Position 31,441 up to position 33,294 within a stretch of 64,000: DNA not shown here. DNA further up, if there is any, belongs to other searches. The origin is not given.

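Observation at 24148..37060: Self-sufficient modified-heptose module with its own transaldolase and split transketolase, next to the phosphoramidate genes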

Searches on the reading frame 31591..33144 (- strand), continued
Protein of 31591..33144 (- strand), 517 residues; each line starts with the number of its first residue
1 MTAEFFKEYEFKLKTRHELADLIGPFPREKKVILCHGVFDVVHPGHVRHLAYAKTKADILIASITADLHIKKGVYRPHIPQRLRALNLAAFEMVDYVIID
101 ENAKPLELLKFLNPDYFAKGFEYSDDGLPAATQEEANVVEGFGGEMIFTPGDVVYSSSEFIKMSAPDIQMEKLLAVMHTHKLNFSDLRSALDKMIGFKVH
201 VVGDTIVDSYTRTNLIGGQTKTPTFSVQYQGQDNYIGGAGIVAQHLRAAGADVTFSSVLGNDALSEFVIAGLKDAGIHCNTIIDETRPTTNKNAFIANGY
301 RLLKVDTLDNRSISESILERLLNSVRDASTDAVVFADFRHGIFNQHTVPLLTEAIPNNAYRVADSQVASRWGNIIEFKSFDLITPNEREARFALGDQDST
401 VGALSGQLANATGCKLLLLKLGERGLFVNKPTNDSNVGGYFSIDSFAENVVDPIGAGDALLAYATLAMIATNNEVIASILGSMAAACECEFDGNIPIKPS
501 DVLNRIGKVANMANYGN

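Call 21: search_solved_structures(query=window:31591-33144:-, show_alignments=3)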
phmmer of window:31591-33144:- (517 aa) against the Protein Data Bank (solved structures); distinct sequences matched with E-value up to 0.001: 8.
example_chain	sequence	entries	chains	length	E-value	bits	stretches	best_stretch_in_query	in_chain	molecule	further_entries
5x9q_A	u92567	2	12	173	2.2e-17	66.4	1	8-161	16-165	Putative cytidylyltransferase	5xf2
4e84_A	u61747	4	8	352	4.8e-13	52.1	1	194-485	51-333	D-beta-D-heptose 7-phosphate kinase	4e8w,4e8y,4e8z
3elb_A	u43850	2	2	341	7.5e-07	31.7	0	33-121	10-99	Ethanolamine-phosphate cytidylyltransferase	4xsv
3ry7_A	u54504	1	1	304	3.6e-05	26.2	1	198-464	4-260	Ribokinase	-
3glv_A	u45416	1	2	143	9.8e-05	24.7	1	33-126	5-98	Lipopolysaccharide core biosynthesis protein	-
4du5_A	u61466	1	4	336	0.00012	24.5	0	381-462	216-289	PfkB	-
1coz_A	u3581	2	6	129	0.00012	24.4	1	31-121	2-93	PROTEIN (GLYCEROL-3-PHOSPHATE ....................) | glycerol-3-phosphate cytidylyltransferase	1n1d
5x3d_A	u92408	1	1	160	0.00014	24.2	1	36-154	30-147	Phosphoenolpyruvate phosphomutase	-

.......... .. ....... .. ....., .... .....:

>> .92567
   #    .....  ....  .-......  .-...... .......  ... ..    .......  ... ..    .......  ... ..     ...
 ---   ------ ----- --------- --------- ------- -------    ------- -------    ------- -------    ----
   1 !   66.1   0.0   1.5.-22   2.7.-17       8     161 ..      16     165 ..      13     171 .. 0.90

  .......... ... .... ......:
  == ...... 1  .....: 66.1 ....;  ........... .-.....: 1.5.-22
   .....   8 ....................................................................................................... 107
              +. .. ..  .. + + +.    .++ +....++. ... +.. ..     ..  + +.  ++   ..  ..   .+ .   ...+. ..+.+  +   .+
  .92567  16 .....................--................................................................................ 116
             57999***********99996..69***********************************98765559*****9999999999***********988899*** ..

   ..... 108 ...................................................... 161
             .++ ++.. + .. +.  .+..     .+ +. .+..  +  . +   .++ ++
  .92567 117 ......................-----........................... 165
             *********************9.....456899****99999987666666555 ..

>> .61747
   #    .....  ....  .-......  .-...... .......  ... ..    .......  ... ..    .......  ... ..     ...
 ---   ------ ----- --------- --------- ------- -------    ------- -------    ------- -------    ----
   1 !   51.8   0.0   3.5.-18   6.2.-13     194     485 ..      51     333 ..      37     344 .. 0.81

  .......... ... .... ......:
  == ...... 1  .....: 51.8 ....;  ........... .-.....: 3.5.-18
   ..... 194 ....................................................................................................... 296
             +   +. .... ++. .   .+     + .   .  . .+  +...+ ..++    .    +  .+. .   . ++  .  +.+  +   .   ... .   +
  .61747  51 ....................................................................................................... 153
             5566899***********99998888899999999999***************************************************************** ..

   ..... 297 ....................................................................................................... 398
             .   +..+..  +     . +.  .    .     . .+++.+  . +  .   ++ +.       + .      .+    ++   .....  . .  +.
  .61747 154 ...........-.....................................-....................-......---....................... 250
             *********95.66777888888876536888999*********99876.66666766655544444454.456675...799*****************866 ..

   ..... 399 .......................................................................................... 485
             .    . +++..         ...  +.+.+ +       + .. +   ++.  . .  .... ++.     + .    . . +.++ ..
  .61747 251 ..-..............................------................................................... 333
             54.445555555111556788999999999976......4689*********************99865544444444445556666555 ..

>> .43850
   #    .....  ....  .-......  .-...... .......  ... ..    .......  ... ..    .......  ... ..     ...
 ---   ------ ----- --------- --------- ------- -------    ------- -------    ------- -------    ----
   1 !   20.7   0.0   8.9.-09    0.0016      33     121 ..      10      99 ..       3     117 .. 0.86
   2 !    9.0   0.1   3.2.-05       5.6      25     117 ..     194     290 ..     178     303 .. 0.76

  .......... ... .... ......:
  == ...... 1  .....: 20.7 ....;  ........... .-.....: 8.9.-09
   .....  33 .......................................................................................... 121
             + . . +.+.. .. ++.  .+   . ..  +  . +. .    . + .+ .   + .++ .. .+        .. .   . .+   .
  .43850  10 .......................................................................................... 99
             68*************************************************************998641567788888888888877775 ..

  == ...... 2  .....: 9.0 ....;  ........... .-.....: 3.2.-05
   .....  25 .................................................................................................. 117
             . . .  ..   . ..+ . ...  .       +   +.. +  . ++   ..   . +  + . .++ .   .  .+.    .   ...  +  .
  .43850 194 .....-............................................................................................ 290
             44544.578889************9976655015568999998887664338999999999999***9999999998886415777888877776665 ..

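Call 25: search_protein_families(library=pfam, proteins=[L018:15298-16386:+, L018:4735-6030:+, L018:18239-19369:+, L018:19044-20273:+], max_evalue=0.01)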
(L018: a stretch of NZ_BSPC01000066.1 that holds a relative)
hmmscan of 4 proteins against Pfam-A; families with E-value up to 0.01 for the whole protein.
L018:15298-16386:+ (362 aa): 2 families
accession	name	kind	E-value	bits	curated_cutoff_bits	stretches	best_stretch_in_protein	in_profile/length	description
PF16363.11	GDP_Man_Dehyd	-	9.3e-37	127.7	27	1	39-339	2-331/332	GDP-mannose 4,6 dehydratase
PF01370.27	Epimerase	-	2.5e-35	122.5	20.9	1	39-275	3-240/240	NAD dependent epimerase/dehydratase family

L018:4735-6030:+ (431 aa): 0 families

L018:18239-19369:+ (376 aa): 4 families
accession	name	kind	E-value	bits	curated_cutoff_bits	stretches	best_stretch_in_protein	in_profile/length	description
PF13489.12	Methyltransf_23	-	9.6e-12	45.4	27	1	103-229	20-156/164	Methyltransferase domain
PF08242.18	Methyltransf_12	-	5.9e-10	40.2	30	1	110-193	1-96/98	Methyltransferase domain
PF08241.18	Methyltransf_11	-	0.00011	23.2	21.2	1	111-195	2-93/95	Methyltransferase domain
PF13649.12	Methyltransf_25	-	0.0022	19.1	27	0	110-185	2-89/97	Methyltransferase domain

L018:19044-20273:+ (409 aa): 2 families
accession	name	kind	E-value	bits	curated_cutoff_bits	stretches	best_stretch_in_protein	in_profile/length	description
PF04321.23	RmlD_sub_bind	-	1.5e-27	96.8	27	1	122-394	1-273/287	RmlD substrate binding domain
PF01370.27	Epimerase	-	1.2e-13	51.4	20.9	1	125-281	2-176/240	NAD dependent epimerase/dehydratase family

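Call 34: find_homologous_proteins(query=L075:4623-5627:+, max_evalue=1e-30)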
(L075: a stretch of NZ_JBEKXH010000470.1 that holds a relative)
Query L075:4623-5627:+ (334 aa): 8000 proteins with E <= 1e-30 among 8000 candidates; the best 120 are listed.
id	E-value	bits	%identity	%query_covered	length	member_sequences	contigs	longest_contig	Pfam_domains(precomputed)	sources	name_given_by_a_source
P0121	3.5e-222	755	98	100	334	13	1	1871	PF16363.12,PF02719.22,PF01073.26,PF07993.19,PF13460.13,PF01370.28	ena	-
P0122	2.2e-209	713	91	100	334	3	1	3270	PF04321.24,PF16363.12,PF02719.22,PF05368.20,PF01073.26,PF07993.19,PF13460.13,PF01370.28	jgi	jgi:UDP-glucose 4-epimerase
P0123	8.5e-208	707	92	100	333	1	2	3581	PF04321.24,PF16363.12,PF02719.22,PF01073.26,PF07993.19,PF13460.13,PF01370.28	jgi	jgi:UDP-glucose 4-epimerase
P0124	6.1e-206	701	90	100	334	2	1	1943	PF16363.12,PF02719.22,PF01073.26,PF07993.19,PF13460.13,PF01370.28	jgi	-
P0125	1.5e-205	700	89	100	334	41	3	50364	PF16363.12,PF02719.22,PF01073.26,PF07993.19,PF01370.28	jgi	jgi:UDP-glucose 4-epimerase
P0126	1.7e-205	700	89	100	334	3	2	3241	PF16363.12,PF02719.22,PF01073.26,PF07993.19,PF01370.28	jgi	jgi:UDP-glucose 4-epimerase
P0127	6.8e-204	695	88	100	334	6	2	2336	PF16363.12,PF02719.22,PF01073.26,PF07993.19,PF13460.13,PF01370.28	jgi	jgi:UDP-glucose 4-epimerase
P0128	1.6e-203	693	89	99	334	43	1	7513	PF16363.12,PF02719.22,PF01073.26,PF07993.19,PF01370.28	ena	-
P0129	2.7e-202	689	89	100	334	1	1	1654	PF16363.12,PF02719.22,PF01073.26,PF07993.19,PF13460.13,PF01370.28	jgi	jgi:UDP-glucose 4-epimerase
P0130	6.8e-201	685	87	100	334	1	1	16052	PF04321.24,PF16363.12,PF02719.22,PF01073.26,PF07993.19,PF13460.13,PF01370.28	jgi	jgi:UDP-glucose 4-epimerase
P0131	4.0e-200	682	87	100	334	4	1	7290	PF16363.12,PF02719.22,PF01073.26,PF07993.19,PF01370.28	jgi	jgi:UDP-glucose 4-epimerase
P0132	1.4e-199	680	87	100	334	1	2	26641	PF16363.12,PF02719.22,PF01073.26,PF07993.19,PF01370.28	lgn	-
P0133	4.0e-199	679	87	99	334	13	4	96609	PF16363.12,PF02719.22,PF01073.26,PF07993.19,PF01370.28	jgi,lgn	-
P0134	7.2e-199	678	86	100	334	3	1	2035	PF16363.12,PF02719.22,PF01073.26,PF07993.19,PF01370.28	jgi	jgi:UDP-glucose 4-epimerase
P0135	7.8e-199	678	86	100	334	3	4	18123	PF16363.12,PF02719.22,PF01073.26,PF07993.19,PF01370.28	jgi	jgi:UDP-glucose 4-epimerase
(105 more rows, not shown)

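Call 52: search_protein_families(library=pfam, proteins=[L031:4044-4706:+, L031:4703-5224:+, L031:5355-6245:+, L031:6152-7096:+, L031:17994-19331:+, L031:19888-21033:+, L033:14730-15605:+, L033:16334-17386:+, L033:17374-18465:+, L033:4473-5801:+], max_evalue=0.001)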
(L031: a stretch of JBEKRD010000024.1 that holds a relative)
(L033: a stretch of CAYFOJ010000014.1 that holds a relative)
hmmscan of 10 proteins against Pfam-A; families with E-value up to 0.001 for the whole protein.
L031:4044-4706:+ (220 aa): 2 families
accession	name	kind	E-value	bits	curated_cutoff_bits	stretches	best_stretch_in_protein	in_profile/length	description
PF13412.12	HTH_24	-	1e-10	41.5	21.9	1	20-65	3-48/48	Winged helix-turn-helix DNA-binding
PF12802.13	MarR_2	-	2.9e-05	24.6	27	1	24-71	9-57/61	MarR family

L031:4703-5224:+ (173 aa): 1 family
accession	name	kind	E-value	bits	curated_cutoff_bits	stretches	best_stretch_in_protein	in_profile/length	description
PF02357.24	NusG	-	2.4e-16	60.4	22.2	1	10-101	2-90/93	Transcription termination factor nusG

L031:5355-6245:+ (296 aa): 1 family
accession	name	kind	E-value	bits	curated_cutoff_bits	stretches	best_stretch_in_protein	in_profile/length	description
PF01061.29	ABC2_membrane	-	5.4e-17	62.5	26.9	1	57-255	6-208/211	ABC-2 type transporter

L031:6152-7096:+ (314 aa): 2 families
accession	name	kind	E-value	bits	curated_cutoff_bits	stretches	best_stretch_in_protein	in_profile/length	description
PF00005.33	ABC_tran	-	2.9e-19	70.5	25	1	87-217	1-134/137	ABC transporter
PF13304.12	AAA_21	-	9.3e-05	23.1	27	0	101-131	3-46/304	AAA domain, putative AbiEii toxin, Type IV TA system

L031:17994-19331:+ (445 aa): 1 family
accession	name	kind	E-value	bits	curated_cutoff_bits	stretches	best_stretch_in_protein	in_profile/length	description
PF01041.23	DegT_DnrJ_EryC1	-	2.1e-51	175.7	19.8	1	95-430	23-353/360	DegT/DnrJ/EryC1/StrS aminotransferase family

L031:19888-21033:+ (381 aa): 4 families
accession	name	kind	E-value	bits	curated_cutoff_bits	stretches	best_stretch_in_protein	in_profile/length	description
PF13489.12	Methyltransf_23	-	4.5e-15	56.2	27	1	94-236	11-158/164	Methyltransferase domain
PF08242.18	Methyltransf_12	-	5.5e-09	37.1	30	1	112-200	1-98/98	Methyltransferase domain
PF08241.18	Methyltransf_11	-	4.3e-06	27.7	21.2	1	112-202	1-95/95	Methyltransferase domain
PF13649.12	Methyltransf_25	-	8.8e-06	26.8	27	1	112-198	2-97/97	Methyltransferase domain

L033:14730-15605:+ (291 aa): 5 families
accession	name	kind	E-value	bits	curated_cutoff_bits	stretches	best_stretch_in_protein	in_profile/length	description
PF01370.27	Epimerase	-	1.1e-25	90.9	20.9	1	11-210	2-227/240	NAD dependent epimerase/dehydratase family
PF16363.11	GDP_Man_Dehyd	-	1.3e-09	38.4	27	1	55-235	69-264/332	GDP-mannose 4,6 dehydratase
PF04321.23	RmlD_sub_bind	-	2.3e-07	30.6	27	1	10-241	3-235/287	RmlD substrate binding domain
PF01073.25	3Beta_HSD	-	6e-06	25.9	22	0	11-205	1-226/280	3-beta hydroxysteroid dehydrogenase/isomerase family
PF02826.25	2-Hacid_dh_C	-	0.00014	21.7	25.1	1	7-75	35-107/178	D-isomer specific 2-hydroxyacid dehydrogenase, NAD binding domain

L033:16334-17386:+ (350 aa): 1 family
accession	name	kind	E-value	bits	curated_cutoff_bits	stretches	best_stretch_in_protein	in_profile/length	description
PF00676.26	E1_dh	-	8.9e-61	205.9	22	1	42-336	6-298/300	Dehydrogenase E1 component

L033:17374-18465:+ (363 aa): 2 families
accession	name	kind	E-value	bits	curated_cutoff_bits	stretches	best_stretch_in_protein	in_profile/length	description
PF02779.29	Transket_pyr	-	4.8e-28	98.4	27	1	10-180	3-169/174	Transketolase, pyrimidine binding domain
PF02780.25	Transketolase_C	-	5.6e-26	91.3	25.9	1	204-317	6-120/124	Transketolase, C-terminal domain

L033:4473-5801:+ (442 aa): 4 families
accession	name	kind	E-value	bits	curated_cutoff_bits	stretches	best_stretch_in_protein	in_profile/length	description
PF13579.12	Glyco_trans_4_4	-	1.3e-09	39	29.7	1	115-224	54-151/158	Glycosyl transferase 4-like domain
PF00534.26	Glycos_transf_1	-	7.7e-09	35.7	26.4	1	242-410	5-170/172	Glycosyl transferases group 1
PF13692.12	Glyco_trans_1_4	-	9.2e-09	36.1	27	1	254-396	3-140/142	Glycosyl transferases group 1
PF13439.12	Glyco_transf_4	-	3.1e-07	31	28.5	1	104-229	40-165/170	Glycosyltransferase Family 4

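Call 61: search_dna_similar(query=window:31591-33144:-, collection=plasmids, mode=protein, max_evalue=1e-40, max_rows=30)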
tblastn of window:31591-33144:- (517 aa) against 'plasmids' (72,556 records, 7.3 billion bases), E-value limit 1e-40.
Records with a match: 2; places in all: 2; records where one place covers at least 80% of the query: 2.
Best place of each record, by identity: <60% 2.
By first word of the organism name: Solidesulfovibrio 1; Azospirillum 1.
By predicted mobility (MOB-suite, as given by PLSDB): non-mobilizable 2.
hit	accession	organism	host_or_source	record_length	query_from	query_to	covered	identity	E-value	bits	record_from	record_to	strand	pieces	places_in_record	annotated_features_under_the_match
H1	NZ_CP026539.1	Solidesulfovibrio carbinolicus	-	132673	10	494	94%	30.8%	8e-56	209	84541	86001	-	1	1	PfkB family carbohydrate kinase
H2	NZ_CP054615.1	Azospirillum oryzae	cell culture,soil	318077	30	494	90%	29.4%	1e-44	176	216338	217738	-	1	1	PfkB family carbohydrate kinase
